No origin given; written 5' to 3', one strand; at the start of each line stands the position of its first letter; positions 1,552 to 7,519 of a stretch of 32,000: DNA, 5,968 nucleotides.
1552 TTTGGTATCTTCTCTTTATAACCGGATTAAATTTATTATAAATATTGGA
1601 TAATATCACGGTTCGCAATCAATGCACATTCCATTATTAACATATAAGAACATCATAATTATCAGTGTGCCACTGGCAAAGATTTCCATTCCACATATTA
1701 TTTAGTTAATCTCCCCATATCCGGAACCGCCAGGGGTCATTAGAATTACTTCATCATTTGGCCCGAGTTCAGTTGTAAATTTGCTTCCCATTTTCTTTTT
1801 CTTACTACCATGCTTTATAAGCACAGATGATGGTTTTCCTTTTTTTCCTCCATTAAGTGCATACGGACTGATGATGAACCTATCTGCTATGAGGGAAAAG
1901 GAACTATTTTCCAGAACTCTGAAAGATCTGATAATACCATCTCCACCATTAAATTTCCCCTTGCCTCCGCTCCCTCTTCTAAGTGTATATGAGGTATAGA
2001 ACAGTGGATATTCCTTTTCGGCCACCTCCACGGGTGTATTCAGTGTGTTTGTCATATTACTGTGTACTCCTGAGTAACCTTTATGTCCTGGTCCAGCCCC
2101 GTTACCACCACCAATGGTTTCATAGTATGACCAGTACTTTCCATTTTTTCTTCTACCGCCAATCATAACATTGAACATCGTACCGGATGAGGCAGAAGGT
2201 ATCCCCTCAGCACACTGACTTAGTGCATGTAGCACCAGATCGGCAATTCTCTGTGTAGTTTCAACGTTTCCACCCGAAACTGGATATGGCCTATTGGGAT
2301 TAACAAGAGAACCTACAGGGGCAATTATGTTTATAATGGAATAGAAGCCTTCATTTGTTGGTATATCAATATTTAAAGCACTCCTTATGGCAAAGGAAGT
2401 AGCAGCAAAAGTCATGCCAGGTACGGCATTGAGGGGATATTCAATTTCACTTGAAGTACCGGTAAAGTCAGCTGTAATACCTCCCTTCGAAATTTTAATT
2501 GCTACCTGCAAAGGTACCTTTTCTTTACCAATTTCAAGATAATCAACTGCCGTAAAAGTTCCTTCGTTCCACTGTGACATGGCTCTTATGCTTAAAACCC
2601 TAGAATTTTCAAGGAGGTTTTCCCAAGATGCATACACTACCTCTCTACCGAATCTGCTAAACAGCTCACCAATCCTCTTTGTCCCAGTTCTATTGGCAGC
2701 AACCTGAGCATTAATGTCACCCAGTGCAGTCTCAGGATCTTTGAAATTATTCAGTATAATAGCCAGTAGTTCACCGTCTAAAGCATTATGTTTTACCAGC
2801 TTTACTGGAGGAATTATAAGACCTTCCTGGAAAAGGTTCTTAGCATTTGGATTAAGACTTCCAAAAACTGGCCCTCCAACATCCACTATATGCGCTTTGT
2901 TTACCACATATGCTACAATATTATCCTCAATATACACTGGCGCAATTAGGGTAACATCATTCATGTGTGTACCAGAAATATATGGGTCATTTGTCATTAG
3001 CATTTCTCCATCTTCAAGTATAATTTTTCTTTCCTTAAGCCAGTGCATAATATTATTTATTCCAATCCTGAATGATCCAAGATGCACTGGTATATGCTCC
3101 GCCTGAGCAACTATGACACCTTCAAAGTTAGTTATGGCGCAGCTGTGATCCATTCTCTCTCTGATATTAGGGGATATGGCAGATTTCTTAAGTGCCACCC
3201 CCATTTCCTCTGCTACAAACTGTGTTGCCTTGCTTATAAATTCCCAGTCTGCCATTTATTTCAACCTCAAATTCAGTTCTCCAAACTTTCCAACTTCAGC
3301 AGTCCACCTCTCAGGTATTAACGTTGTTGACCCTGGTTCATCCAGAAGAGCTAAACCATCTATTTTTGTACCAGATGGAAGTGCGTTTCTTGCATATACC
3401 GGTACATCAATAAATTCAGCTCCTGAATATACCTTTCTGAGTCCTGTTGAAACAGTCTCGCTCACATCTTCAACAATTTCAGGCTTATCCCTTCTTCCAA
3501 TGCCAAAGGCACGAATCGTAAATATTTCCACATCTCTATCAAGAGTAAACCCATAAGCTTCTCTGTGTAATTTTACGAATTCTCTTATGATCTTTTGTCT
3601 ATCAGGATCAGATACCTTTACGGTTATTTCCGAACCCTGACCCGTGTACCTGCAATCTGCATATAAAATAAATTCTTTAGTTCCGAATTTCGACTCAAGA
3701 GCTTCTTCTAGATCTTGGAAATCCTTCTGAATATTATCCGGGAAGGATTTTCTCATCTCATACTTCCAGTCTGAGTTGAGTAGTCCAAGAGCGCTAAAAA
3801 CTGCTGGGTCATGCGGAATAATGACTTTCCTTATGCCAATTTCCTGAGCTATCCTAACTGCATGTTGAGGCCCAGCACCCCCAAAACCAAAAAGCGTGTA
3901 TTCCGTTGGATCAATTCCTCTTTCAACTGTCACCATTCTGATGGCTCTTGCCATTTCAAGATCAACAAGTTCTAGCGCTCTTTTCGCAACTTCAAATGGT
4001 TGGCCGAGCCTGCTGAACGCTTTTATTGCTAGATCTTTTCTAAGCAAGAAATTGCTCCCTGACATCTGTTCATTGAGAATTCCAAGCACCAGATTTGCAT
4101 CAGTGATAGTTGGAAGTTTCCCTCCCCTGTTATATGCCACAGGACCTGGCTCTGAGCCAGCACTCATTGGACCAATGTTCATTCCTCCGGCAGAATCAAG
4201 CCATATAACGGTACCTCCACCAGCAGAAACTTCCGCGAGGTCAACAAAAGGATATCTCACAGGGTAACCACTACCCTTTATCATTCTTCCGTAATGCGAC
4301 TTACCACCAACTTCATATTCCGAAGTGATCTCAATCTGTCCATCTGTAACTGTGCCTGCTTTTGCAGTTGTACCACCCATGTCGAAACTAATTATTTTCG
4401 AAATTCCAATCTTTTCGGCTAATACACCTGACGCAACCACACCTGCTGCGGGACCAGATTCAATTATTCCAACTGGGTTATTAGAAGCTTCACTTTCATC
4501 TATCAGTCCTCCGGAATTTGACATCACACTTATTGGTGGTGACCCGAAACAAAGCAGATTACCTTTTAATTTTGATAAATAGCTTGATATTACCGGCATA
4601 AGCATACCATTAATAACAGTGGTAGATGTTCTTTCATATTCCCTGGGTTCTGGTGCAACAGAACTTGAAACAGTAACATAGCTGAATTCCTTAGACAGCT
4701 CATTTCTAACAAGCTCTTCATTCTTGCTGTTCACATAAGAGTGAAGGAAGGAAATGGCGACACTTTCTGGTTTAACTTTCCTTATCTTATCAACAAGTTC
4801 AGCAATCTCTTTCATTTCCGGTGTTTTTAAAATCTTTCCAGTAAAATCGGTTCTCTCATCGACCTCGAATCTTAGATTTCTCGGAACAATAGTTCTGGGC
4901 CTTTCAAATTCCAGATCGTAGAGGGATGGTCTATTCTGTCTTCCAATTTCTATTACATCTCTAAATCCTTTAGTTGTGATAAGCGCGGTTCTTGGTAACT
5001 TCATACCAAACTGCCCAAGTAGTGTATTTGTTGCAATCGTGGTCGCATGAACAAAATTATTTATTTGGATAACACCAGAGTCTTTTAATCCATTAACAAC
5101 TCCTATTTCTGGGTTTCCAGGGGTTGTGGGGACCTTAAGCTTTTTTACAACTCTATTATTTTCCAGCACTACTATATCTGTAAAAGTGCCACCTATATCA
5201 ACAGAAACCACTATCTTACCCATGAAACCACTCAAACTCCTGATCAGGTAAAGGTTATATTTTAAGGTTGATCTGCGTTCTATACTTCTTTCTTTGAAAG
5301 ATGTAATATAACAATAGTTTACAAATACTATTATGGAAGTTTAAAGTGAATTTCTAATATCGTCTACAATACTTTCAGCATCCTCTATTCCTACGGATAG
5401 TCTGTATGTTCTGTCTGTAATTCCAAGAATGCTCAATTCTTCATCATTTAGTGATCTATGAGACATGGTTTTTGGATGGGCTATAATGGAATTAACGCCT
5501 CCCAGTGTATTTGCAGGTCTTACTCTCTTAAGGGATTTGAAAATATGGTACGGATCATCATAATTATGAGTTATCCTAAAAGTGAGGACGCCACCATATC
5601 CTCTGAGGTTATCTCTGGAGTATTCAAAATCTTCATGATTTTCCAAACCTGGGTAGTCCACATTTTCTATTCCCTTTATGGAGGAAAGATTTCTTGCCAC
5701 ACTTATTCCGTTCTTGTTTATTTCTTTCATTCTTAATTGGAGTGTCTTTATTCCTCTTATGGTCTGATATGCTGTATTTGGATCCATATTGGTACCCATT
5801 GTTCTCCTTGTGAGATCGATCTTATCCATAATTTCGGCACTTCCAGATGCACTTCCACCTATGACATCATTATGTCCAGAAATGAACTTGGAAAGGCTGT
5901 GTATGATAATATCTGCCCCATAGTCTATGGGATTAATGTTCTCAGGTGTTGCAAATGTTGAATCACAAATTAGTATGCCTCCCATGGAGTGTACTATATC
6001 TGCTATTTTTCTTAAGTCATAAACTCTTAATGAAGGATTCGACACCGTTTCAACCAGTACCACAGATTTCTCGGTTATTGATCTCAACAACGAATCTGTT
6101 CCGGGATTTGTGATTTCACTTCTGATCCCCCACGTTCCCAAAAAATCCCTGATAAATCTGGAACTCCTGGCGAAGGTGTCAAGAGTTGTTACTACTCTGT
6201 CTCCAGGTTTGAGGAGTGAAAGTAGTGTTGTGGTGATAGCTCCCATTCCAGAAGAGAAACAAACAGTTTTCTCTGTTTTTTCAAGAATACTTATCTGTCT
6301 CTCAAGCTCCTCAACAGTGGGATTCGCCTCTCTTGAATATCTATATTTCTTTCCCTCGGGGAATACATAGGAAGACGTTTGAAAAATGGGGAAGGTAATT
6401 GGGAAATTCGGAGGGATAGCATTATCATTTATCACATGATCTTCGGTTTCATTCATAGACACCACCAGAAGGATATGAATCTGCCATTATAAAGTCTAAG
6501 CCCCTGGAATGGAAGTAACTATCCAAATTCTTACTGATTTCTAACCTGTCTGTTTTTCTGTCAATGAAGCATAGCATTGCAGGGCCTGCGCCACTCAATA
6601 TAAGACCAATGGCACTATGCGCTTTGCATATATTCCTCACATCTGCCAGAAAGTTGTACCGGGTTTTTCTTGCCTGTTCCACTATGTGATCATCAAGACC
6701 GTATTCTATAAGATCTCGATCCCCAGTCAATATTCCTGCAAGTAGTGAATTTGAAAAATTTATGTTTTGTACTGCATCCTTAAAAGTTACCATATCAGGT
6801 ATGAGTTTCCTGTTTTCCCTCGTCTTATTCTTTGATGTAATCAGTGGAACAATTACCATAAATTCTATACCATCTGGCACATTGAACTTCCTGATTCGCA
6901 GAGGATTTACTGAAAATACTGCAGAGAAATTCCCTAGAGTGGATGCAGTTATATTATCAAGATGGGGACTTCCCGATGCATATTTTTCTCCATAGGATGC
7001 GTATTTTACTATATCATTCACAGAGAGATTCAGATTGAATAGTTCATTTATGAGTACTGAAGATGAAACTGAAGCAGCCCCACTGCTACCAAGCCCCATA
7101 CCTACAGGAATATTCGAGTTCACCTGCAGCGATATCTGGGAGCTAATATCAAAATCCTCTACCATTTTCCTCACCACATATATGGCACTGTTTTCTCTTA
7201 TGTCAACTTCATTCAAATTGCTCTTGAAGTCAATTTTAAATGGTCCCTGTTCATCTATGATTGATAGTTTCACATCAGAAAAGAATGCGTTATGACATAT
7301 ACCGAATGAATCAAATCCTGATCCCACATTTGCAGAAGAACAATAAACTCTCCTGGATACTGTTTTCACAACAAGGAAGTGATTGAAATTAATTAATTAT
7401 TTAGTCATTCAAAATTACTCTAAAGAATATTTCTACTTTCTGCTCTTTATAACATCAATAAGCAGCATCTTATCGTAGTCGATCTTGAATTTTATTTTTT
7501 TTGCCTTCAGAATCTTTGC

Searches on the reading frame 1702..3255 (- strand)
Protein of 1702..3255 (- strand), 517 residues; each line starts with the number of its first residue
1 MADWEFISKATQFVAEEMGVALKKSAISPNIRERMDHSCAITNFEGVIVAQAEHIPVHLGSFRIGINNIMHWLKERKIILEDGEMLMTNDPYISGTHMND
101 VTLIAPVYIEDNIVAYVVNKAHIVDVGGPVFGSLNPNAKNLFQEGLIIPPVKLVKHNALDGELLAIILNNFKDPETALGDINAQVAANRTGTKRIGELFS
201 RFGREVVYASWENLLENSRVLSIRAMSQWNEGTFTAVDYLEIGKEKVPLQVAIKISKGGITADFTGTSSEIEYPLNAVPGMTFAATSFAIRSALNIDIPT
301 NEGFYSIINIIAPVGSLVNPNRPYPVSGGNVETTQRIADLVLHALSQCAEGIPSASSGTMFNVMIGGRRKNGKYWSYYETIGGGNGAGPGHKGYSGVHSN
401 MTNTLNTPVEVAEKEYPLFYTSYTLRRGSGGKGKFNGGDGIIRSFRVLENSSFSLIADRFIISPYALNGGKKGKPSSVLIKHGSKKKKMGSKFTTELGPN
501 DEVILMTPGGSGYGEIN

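Call 54: search_protein_families(library=pfam, proteins=[window:1702-3255:-], max_evalue=0.001)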
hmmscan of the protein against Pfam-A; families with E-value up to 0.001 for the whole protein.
window:1702-3255:- (517 aa): 1 family
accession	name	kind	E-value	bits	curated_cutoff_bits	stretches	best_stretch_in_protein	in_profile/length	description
PF02538.19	Hydantoinase_B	-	3.2e-171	570.8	26.8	1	5-515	6-518/519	Hydantoinase B/oxoprolinase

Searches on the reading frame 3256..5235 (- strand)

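Call 54: search_protein_families(library=pfam, proteins=[window:3256-5235:-], max_evalue=0.001)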
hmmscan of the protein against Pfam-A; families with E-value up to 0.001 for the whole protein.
window:3256-5235:- (659 aa): 3 families
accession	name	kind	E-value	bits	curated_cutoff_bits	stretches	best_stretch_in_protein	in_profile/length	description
PF01968.24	Hydantoinase_A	-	1.5e-87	294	22.9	1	202-492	1-289/291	Hydantoinase/oxoprolinase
PF05378.19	Hydant_A_N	-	3e-47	161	25.2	1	10-183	2-175/176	Hydantoinase/oxoprolinase N-terminal region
PF19278.4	Hydant_A_C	-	8.3e-06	25.8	21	1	582-651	110-185/193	Hydantoinase/oxoprolinase C-terminal domain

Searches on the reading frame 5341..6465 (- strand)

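Call 54: search_protein_families(library=pfam, proteins=[window:5341-6465:-], max_evalue=0.001)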
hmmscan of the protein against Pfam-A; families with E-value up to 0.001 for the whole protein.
window:5341-6465:- (374 aa): 3 families
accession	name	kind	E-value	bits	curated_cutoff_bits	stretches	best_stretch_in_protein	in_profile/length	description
PF01053.26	Cys_Met_Meta_PP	-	4.6e-100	335.3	27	1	24-374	19-380/381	Cys/Met metabolism PLP-dependent enzyme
PF00155.27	Aminotran_1_2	-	7.8e-09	35.6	19.7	1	58-223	59-248/361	Aminotransferase class I and II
PF06838.17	Met_gamma_lyase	-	4.5e-05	22.6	24.2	0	143-217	170-247/405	Methionine gamma-lyase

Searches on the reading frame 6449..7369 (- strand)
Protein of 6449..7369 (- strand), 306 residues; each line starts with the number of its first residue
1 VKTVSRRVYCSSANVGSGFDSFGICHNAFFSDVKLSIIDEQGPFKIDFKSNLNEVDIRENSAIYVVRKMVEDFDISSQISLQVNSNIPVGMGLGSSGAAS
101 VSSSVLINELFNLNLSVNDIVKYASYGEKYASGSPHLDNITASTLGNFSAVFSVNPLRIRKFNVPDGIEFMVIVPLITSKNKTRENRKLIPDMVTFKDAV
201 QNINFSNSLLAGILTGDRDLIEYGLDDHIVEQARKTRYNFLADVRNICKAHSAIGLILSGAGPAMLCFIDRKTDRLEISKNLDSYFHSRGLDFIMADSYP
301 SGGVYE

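Call 54: search_protein_families(library=pfam, proteins=[window:6449-7369:-], max_evalue=0.001)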
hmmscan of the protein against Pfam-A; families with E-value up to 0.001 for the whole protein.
window:6449-7369:- (306 aa): 2 families
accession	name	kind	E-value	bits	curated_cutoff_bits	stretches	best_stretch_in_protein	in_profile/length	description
PF00288.32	GHMP_kinases_N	-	2.4e-16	60.1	22.3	1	64-146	5-86/87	GHMP kinases N terminal domain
PF22700.2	MVD-like_N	-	0.00031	20.8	27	1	20-128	24-132/157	Diphosphomevalonate decarboxylase-like N-terminal domain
